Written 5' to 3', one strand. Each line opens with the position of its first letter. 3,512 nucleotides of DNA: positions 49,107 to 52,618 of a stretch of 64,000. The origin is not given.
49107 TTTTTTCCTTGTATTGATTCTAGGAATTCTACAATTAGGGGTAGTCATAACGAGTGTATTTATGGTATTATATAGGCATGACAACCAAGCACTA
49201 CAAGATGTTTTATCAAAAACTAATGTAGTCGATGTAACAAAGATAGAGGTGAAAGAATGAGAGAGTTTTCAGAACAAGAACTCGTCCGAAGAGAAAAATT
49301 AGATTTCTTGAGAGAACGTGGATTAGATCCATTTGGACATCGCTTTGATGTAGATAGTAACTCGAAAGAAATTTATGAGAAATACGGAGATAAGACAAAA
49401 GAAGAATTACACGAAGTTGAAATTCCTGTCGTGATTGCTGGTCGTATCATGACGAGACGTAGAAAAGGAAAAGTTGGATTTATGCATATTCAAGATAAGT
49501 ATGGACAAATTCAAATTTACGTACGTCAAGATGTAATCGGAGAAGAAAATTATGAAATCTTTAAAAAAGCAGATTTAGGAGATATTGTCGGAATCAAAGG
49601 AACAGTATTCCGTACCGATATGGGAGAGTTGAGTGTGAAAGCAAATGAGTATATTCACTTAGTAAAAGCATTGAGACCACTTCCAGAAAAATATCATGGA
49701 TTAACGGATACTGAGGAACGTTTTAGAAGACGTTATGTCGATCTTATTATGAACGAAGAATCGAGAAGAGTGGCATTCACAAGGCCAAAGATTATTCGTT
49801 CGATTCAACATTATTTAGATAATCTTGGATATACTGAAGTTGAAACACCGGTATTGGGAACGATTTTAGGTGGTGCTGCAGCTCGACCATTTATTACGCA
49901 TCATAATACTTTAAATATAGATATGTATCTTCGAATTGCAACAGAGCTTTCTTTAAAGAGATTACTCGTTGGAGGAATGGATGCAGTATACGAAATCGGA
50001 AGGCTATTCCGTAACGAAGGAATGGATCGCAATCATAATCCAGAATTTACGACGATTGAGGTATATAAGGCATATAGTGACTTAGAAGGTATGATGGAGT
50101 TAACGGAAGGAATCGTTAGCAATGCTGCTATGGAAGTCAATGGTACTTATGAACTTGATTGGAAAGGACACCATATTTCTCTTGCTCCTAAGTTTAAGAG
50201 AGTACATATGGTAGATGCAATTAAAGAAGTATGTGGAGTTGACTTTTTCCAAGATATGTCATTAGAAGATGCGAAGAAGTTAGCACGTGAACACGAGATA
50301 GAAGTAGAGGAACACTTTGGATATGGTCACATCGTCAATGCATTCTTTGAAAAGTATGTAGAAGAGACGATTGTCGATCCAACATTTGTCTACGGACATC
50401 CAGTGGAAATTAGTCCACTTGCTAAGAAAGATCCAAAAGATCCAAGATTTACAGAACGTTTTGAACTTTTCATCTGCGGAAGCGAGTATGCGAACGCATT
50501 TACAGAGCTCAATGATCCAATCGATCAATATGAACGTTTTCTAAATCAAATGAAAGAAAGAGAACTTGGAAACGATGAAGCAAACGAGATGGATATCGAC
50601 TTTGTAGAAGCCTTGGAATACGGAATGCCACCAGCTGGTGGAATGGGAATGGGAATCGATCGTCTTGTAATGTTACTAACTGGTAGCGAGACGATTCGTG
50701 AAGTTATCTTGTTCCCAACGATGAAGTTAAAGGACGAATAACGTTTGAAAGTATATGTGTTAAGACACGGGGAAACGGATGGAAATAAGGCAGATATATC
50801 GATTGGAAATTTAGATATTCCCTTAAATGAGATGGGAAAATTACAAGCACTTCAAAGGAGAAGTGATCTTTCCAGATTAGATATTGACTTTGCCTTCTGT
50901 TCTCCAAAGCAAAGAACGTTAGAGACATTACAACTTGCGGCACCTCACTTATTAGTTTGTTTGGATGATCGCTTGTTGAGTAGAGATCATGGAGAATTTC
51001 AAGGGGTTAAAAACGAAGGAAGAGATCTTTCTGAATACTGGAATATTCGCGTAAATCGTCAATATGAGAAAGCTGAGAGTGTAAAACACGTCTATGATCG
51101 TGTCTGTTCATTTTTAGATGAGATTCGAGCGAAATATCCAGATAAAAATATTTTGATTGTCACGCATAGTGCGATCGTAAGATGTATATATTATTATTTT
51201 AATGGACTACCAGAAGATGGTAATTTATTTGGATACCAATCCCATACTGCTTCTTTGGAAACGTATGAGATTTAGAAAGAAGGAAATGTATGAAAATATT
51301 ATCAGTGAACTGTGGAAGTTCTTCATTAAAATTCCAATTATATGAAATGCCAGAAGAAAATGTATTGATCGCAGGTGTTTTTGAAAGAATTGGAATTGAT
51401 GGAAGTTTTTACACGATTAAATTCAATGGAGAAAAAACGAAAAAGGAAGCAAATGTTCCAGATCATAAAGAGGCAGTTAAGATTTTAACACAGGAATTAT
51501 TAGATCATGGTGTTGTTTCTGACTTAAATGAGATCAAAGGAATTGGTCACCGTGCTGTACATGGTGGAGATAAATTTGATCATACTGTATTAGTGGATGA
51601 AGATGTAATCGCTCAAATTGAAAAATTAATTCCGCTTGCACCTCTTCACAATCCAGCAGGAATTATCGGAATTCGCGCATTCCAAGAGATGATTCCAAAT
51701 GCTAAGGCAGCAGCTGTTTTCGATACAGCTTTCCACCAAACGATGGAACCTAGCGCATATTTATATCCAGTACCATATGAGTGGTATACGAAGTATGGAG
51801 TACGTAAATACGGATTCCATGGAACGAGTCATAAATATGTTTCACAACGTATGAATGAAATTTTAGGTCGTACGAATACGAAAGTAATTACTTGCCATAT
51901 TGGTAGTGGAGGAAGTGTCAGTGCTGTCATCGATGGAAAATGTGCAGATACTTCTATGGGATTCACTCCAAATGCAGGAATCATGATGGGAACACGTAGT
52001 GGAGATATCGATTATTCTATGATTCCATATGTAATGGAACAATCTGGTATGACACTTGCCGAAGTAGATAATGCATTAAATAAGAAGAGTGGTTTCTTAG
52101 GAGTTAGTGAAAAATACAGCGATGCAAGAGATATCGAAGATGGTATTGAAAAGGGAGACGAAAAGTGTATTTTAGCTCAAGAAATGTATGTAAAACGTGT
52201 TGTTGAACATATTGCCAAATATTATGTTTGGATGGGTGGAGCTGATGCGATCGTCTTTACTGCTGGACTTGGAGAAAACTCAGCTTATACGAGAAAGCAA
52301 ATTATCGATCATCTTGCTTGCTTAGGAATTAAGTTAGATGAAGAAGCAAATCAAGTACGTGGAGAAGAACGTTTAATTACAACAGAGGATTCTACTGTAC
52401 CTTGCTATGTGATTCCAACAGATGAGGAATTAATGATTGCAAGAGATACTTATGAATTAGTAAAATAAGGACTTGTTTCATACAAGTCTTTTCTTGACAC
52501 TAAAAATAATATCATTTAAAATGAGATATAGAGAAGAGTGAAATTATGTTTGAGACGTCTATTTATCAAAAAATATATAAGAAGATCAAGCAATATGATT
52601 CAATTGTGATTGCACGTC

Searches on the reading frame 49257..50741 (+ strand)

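Call 59: search_protein_families(library=pfam, proteins=[window:49257-50741:+], max_evalue=0.0001)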
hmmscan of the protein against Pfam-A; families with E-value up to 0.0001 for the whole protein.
window:49257-50741:+ (494 aa): 3 families
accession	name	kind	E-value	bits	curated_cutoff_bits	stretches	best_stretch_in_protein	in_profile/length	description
PF00152.25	tRNA-synt_2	-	7.4e-86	288.4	25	1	152-489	2-307/308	tRNA synthetases class II (D, K and N)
PF01336.31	tRNA_anti-codon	-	1.5e-18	67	27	1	58-133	1-73/75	OB-fold nucleic acid binding domain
PF01409.25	tRNA-synt_2d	-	1.2e-05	25.3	19.8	0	246-272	107-133/246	tRNA synthetases class II core domain (F)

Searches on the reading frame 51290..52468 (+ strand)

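Call 60: search_protein_families(library=pfam, proteins=[window:51290-52468:+], max_evalue=0.1)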
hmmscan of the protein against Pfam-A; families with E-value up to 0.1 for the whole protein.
window:51290-52468:+ (392 aa): 1 family
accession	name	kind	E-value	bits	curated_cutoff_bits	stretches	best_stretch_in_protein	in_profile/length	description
PF00871.23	Acetate_kinase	-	2e-153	511.2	22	1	2-385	1-392/392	Acetokinase family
